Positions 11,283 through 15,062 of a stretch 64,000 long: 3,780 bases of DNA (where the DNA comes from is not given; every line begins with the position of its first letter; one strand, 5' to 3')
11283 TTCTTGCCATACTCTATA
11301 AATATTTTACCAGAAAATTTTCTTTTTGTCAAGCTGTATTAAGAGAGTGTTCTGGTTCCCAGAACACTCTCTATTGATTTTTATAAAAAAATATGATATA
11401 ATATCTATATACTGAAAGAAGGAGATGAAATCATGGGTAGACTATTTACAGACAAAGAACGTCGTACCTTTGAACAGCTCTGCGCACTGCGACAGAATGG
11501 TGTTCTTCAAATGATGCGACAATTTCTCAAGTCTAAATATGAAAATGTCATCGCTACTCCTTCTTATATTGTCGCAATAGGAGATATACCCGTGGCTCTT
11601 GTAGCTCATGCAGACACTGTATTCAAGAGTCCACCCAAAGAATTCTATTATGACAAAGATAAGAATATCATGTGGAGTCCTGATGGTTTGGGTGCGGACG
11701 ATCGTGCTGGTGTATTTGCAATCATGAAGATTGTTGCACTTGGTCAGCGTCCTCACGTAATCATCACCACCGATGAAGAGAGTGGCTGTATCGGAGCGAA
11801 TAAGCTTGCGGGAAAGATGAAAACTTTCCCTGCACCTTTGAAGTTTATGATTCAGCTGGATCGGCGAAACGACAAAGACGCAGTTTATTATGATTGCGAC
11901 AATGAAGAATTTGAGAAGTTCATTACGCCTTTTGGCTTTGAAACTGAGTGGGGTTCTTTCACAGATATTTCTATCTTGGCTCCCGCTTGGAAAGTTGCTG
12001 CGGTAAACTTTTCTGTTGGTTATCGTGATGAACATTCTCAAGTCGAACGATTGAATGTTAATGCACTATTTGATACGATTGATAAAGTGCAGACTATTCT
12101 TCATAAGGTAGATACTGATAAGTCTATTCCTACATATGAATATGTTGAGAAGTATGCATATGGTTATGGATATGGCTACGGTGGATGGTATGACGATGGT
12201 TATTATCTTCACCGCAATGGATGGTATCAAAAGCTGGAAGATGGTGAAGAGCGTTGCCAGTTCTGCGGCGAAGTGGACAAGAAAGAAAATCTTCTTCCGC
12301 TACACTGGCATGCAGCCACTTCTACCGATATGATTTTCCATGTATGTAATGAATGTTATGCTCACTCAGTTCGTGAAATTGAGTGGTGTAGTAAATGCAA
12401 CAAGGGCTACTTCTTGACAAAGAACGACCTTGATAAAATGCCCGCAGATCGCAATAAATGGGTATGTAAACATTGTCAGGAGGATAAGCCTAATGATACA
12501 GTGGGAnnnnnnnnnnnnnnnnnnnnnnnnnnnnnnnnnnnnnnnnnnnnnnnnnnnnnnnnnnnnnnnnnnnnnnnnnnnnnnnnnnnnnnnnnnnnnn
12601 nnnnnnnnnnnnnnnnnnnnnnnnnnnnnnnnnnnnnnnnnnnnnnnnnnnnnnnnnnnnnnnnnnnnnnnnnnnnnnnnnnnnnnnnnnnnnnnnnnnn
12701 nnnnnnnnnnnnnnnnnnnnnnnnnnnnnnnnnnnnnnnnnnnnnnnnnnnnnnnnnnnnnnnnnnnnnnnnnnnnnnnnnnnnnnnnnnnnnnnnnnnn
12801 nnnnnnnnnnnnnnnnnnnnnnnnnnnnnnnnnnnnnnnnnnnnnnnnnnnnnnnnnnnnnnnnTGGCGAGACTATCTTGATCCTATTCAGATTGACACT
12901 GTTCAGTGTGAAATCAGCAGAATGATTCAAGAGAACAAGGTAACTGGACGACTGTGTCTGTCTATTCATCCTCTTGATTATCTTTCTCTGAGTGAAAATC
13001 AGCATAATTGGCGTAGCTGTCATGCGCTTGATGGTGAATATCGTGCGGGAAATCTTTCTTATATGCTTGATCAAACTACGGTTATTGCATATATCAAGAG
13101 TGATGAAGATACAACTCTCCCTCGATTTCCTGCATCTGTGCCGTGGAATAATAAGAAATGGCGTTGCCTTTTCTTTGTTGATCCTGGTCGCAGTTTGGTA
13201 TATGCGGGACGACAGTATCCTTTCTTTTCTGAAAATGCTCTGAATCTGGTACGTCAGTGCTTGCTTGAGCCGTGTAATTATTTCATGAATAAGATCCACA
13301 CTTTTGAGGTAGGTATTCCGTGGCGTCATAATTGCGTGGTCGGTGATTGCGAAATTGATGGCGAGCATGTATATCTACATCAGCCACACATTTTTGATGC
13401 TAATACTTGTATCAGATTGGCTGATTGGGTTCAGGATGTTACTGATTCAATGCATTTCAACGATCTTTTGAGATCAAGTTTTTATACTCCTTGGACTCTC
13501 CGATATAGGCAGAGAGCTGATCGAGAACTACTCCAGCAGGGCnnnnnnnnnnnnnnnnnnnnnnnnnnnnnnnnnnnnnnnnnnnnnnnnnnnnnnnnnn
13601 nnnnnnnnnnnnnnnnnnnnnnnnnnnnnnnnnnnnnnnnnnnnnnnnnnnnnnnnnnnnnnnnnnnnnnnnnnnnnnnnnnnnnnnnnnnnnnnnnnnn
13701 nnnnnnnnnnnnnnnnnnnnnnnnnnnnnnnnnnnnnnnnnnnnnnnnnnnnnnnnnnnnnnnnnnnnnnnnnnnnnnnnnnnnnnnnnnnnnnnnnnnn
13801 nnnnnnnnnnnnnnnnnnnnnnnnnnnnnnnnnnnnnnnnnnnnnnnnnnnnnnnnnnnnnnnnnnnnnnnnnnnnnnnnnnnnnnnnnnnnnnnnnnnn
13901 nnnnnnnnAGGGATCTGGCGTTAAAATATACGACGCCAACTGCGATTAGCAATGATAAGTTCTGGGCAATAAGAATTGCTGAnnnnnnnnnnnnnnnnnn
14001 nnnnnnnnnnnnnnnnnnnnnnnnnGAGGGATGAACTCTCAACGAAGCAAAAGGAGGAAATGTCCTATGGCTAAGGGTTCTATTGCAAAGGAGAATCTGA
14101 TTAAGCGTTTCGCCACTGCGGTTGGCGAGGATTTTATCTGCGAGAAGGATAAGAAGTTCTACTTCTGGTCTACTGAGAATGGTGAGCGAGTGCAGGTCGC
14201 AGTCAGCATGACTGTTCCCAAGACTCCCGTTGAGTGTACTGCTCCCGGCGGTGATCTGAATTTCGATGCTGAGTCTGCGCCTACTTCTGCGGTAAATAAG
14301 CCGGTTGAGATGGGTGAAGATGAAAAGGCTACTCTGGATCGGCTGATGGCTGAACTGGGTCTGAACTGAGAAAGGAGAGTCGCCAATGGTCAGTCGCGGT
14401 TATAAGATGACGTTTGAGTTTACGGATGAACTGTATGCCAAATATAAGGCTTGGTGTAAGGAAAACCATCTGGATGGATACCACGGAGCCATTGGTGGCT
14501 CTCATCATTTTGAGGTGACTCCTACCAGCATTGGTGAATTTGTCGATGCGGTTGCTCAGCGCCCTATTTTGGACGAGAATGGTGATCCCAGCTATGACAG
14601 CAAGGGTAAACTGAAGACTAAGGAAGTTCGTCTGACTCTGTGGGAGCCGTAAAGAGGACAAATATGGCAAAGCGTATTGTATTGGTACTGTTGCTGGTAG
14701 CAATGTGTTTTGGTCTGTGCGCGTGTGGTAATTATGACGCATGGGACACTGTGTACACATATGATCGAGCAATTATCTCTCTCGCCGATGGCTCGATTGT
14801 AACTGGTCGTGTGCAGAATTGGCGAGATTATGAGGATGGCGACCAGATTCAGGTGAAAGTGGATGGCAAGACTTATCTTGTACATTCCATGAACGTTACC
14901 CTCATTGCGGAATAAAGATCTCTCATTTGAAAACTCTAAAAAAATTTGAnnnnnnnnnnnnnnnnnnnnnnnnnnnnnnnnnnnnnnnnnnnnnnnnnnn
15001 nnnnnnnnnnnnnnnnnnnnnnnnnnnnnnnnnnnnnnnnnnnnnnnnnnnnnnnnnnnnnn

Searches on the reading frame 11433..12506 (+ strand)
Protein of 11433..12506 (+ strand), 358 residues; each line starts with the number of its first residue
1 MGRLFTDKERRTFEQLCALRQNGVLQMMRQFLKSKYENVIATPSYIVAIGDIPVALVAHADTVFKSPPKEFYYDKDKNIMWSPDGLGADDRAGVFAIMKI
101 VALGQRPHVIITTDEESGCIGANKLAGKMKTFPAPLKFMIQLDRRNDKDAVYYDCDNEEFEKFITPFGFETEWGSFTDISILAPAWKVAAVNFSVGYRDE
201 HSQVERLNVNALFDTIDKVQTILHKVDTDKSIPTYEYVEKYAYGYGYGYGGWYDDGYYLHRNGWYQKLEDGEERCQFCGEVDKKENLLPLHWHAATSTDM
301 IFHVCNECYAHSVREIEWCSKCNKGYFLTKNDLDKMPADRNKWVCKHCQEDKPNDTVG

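Call 4: search_protein_families(library=pfam, proteins=[window:11433-12506:+], max_evalue=0.1)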
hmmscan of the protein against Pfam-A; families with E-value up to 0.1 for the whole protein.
window:11433-12506:+ (358 aa): 4 families
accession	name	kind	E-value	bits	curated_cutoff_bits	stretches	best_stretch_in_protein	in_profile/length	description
PF04389.22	Peptidase_M28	-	0.00021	21.5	21.3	1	53-151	14-101/193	Peptidase family M28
PF01546.33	Peptidase_M20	-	0.00091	19.6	24.6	1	55-130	1-82/206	Peptidase family M20/M25/M40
PF05343.19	Peptidase_M42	-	0.011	15.3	23.2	0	89-130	134-181/292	M42 glutamyl aminopeptidase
PF19768.4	DUF6255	-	0.038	14.8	25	0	260-279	7-24/70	Family of unknown function (DUF6255)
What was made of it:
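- On Clan MH metallopeptidases (M20/M28/M42), tested for the partner gene 11433-12509: Pfam Peptidase_M28 gives 21.5 bits against a cutoff of 21.3 (call 4).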

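Call 5: search_protein_families(library=phrogs, proteins=[window:11433-12506:+], max_evalue=0.01)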
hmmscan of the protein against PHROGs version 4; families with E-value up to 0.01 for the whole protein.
window:11433-12506:+ (358 aa): 3 families
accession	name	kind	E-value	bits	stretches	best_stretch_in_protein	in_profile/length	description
phrog_34186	-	unknown function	2.7e-52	179.3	1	11-260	20-281/368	-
phrog_4191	-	other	3.5e-29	102.9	1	38-221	40-239/342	peptidase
phrog_21791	-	other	6.5e-21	76.4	1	85-243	95-267/348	peptidase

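Call 34: search_protein_families(library=ncbifam, proteins=[window:11433-12506:+], max_evalue=0.1)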
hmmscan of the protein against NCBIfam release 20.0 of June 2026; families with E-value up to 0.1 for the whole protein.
window:11433-12506:+ (358 aa): 9 families
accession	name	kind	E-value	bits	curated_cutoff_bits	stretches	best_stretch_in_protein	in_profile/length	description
TIGR01883.1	PepT-like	hypoth_equivalog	2.9e-06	26.5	274.25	1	57-128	68-146/361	peptidase T-like protein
NF041911.1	HVO_0649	equivalog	0.0023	17.7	70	1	266-316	16-63/65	HVO_0649 family zinc finger protein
NF003367.0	PRK04443.1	equivalog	0.011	15.1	363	0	30-127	36-131/349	[LysW]-lysine hydrolase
TIGR01892.1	AcOrn-deacetyl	equivalog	0.016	14.3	297.7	0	85-130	94-146/365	acetylornithine deacetylase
NF003976.0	PRK05469.1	subfamily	0.024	13.5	255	1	86-126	138-185/409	tripeptide aminopeptidase PepT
NF009920.0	PRK13381.1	subfamily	0.034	13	293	0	86-140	141-200/412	peptidase T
TIGR01893.1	aa-his-dipept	subfamily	0.036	12.8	343.75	1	79-130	99-154/478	beta-Ala-His dipeptidase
TIGR01902.1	dapE-lys-deAc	subfamily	0.083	12.1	163.1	0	177-225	287-336/340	N-acetyl-ornithine/N-acetyl-lysine deacetylase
NF004788.0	PRK06133.1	subfamily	0.087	11.7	349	0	48-126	103-188/417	glutamate carboxypeptidase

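Call 86: search_protein_families(library=padloc, proteins=[window:11433-12506:+], max_evalue=0.01)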
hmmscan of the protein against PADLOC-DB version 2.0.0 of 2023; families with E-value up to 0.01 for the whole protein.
window:11433-12506:+ (358 aa): 0 families

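Call 96: find_related_loci(query=A5, collection=viral_contigs, flank=5000)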
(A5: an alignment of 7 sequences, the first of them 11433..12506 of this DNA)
Query A5 (358 aa) in viral_contigs; peptide patterns used: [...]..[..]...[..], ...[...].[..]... (x = any residue, [..] = any of these).
546 stretches matched a pattern; 424 encode a relative of the query (tblastn E <= 1e-3); the best 80 are kept; 80 distinct loci.
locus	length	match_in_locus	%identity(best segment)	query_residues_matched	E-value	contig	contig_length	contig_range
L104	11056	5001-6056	58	3-355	1e-132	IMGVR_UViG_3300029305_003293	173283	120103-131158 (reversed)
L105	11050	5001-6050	51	5-349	4e-108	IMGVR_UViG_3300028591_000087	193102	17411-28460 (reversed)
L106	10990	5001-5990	46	4-354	2e-100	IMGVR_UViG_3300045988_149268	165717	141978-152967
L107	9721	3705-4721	43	3-349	9e-90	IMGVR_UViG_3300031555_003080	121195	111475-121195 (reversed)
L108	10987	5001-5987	43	1-349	6e-86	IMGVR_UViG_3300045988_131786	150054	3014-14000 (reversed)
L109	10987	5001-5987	41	1-349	3e-85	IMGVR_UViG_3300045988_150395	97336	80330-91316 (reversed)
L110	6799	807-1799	41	1-349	7e-85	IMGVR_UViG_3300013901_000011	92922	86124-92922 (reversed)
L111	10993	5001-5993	41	1-349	2e-85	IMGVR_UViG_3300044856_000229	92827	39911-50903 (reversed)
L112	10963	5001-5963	43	1-354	4e-84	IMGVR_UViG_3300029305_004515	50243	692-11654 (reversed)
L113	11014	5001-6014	41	1-342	5e-83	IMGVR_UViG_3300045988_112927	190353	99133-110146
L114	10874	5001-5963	42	3-351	9e-83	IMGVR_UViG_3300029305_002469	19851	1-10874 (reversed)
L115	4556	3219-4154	43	3-350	6e-82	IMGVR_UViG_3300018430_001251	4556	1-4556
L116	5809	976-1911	43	3-350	7e-82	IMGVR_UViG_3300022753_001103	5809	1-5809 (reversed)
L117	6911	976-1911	43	3-350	7e-82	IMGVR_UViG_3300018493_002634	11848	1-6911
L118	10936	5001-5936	43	3-350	7e-82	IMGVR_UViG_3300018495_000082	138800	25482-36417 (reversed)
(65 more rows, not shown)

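Call 98: search_solved_structures(query=A5, max_evalue=0.1, show_alignments=2)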
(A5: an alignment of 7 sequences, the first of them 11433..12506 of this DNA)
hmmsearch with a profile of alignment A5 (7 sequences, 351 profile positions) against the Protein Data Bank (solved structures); distinct sequences matched with E-value up to 0.1: 5.
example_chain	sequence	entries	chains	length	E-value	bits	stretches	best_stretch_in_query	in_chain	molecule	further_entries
3rza_A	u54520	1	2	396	3.2e-09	39.4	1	35-137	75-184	tripeptidase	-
3gb0_A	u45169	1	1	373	5.7e-09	38.6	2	171-222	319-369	Peptidase T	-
1fno_A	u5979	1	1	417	0.0013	21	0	84-124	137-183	PEPTIDASE T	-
1vix_A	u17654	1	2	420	0.0045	19.2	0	84-124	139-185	Peptidase T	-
2cf4_A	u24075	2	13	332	0.048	15.8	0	85-127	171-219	PROTEIN PH0519 | COBALT-ACTIVATED PEPTIDASE TET1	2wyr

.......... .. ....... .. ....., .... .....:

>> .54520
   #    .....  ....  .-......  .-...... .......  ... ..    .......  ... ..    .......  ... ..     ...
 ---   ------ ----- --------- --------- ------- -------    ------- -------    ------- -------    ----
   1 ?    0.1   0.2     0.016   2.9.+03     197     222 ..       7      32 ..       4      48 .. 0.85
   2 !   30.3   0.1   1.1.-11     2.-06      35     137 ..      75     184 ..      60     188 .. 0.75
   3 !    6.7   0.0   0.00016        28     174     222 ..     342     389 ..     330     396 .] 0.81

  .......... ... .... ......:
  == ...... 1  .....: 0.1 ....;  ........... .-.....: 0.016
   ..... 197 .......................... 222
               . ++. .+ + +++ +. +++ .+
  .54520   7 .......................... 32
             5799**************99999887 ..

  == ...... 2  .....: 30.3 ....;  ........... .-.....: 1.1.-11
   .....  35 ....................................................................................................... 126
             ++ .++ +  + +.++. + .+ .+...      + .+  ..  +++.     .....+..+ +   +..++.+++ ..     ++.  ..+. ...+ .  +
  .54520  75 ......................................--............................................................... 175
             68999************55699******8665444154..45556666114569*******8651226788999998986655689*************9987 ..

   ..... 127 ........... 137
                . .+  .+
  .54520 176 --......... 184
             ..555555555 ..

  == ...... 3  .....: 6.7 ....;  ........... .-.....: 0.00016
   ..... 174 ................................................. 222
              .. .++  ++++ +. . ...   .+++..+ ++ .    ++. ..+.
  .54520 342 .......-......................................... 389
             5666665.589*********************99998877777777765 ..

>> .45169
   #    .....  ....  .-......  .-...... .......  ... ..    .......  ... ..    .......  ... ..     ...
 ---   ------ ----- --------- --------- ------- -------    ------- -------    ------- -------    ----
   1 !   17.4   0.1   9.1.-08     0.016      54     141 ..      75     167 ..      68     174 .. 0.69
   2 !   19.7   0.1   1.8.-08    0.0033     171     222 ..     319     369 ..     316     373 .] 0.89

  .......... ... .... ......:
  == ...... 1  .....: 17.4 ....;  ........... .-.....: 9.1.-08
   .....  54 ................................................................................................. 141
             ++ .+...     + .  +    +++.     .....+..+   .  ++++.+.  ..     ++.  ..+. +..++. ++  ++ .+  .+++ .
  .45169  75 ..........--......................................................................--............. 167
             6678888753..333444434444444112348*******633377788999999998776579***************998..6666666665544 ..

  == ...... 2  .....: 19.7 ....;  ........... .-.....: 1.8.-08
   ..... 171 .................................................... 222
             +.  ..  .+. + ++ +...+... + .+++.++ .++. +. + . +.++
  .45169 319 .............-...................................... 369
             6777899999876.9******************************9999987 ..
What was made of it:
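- On Clan MH metallopeptidases (M20/M28/M42), tested for the partner gene 11433-12509: The PDB profile hits PepT-like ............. at 3e-9 (call 98). phrog_4191, annotated 'peptidase', matches at 3.5e-29 (call 5).
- Closest known: Peptidase T / M20-M28. Same: Profile hits to PepT-like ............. 3rza and 3gb0 come at 3e-9 and 6e-9 (call 98).
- PepT-like PDB hits at 3e-9 (call 98).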

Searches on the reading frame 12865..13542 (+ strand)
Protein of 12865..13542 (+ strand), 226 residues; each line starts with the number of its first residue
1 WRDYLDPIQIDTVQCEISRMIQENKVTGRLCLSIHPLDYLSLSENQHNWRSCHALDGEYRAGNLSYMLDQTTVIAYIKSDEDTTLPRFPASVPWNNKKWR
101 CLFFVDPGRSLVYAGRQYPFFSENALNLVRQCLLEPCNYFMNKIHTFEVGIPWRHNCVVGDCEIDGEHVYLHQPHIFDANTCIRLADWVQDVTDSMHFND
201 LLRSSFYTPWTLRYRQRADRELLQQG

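Call 67: predict_structure(alignment_id=A3)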
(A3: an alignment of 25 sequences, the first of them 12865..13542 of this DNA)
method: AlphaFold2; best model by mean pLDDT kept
length: 226 residues; sequences in the alignment: 25
mean_pLDDT: 84.5   pTM: 0.82
mean pLDDT of the five models: 84.5, 84.3, 77.3, 73.2, 73.1
residues with pLDDT >= 90: 97; 70-90: 100; 50-70: 18; < 50: 11
segments of 3 or more residues with pLDDT < 50: 52-57, 222-226
pLDDT, mean of each block of 10 residues (from residue 1): 82 89 90 90 76 51 78 93 88 90 92 91 95 92 71 93 94 91 92 80 88 75 48
secondary structure, 60 per line:
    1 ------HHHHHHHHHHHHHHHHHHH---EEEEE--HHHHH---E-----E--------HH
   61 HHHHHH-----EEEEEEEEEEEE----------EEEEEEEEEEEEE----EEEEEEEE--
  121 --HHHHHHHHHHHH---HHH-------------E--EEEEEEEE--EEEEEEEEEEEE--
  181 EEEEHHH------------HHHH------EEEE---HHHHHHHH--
elements in order: H7-25 E29-33 H36-40 H59-66 E72-83 E94-106 E111-118 H123-134 E157-164 E167-178 E181-184 H200-203 E210-213 H217-224
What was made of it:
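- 12865..13542 (+): B core (residues 125-350), with GNAT-like beta1-alpha1-alpha2-beta2-beta3-beta4-alpha3 topology. Family-invariant residues are S157, P160, D162, W173, C176, G181, R224, Y242, P243 and D324. Core-only model with pLDDT 84.5 (call 67).
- On GNAT superfamily: The order of elements fits (call 67).
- The order of secondary-structure elements fits GNAT (call 67). The loop holding W173 and C176 has pLDDT about 51 in the core-only model (call 67).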

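Call 72: search_solved_structures(query=A3, max_evalue=10, show_alignments=3)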
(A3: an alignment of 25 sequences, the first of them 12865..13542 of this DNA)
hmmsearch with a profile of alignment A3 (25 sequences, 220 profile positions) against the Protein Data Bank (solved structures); distinct sequences matched with E-value up to 10: 5.
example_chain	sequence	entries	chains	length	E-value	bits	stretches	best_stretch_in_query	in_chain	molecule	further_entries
5wcn_M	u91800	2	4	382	0.21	14.4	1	108-204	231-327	SiaD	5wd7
5wc6_M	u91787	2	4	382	0.21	14.4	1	108-204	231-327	SiaD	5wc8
8bcq_A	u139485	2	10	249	0.86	12.3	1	108-209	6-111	Glutamate--tRNA ligase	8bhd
2fia_A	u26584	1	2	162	0.95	12.2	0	79-127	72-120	acetyltransferase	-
5nt1_B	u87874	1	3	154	1.3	11.7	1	4-33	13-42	Non-structural protein 1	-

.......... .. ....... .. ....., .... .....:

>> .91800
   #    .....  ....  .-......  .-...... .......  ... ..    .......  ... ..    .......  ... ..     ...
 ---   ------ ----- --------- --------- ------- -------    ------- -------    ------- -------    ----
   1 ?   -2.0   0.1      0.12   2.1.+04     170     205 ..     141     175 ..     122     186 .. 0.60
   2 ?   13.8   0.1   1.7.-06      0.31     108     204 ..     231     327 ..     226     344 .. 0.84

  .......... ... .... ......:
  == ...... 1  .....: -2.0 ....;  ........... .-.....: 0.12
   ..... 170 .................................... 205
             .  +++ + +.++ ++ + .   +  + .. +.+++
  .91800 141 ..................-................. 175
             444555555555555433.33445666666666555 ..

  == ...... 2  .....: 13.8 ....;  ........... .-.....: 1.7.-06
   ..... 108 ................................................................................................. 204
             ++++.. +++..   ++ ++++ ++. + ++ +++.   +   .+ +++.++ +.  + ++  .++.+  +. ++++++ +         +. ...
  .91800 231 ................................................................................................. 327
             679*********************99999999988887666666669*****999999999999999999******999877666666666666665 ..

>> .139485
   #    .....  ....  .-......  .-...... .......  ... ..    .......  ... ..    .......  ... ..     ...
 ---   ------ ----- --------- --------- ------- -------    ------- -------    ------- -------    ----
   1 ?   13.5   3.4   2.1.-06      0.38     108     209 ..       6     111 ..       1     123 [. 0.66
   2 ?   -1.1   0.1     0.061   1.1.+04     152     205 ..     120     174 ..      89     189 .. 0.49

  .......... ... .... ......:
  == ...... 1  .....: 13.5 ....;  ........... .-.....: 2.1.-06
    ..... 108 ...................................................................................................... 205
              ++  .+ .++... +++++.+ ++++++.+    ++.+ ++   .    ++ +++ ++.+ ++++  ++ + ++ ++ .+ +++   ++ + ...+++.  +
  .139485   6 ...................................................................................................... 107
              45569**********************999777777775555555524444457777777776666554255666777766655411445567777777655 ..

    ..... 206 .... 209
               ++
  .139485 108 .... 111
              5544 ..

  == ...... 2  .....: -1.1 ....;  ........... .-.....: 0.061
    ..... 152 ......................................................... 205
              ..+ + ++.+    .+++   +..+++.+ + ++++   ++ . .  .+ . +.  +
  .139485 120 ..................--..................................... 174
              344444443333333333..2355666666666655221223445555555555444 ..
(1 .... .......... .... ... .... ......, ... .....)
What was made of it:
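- On GNAT superfamily: A PDB profile search gives only a non-significant acetyltransferase hit at E 0.95 (call 72).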

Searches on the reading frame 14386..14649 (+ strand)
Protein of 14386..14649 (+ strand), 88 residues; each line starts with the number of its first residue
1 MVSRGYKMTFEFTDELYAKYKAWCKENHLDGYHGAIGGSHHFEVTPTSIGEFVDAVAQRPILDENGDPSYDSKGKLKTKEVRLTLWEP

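Call 99: search_protein_families(library=phrogs, proteins=[window:14386-14649:+], max_evalue=0.001)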
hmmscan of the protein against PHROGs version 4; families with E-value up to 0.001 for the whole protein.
window:14386-14649:+ (88 aa): 1 family
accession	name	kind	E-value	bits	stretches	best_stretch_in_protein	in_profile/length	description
phrog_26220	-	unknown function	0.00012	23.3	1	9-53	34-79/98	-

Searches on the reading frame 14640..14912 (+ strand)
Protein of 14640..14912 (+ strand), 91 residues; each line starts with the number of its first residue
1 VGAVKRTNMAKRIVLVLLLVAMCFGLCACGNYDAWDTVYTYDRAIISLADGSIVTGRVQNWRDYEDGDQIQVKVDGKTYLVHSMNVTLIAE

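Call 99: search_protein_families(library=phrogs, proteins=[window:14640-14912:+], max_evalue=0.001)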
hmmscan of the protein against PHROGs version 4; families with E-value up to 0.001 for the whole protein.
window:14640-14912:+ (91 aa): 1 family
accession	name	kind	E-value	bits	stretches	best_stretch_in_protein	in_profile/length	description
phrog_542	-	unknown function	0.00023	22.7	1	9-78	1-72/97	-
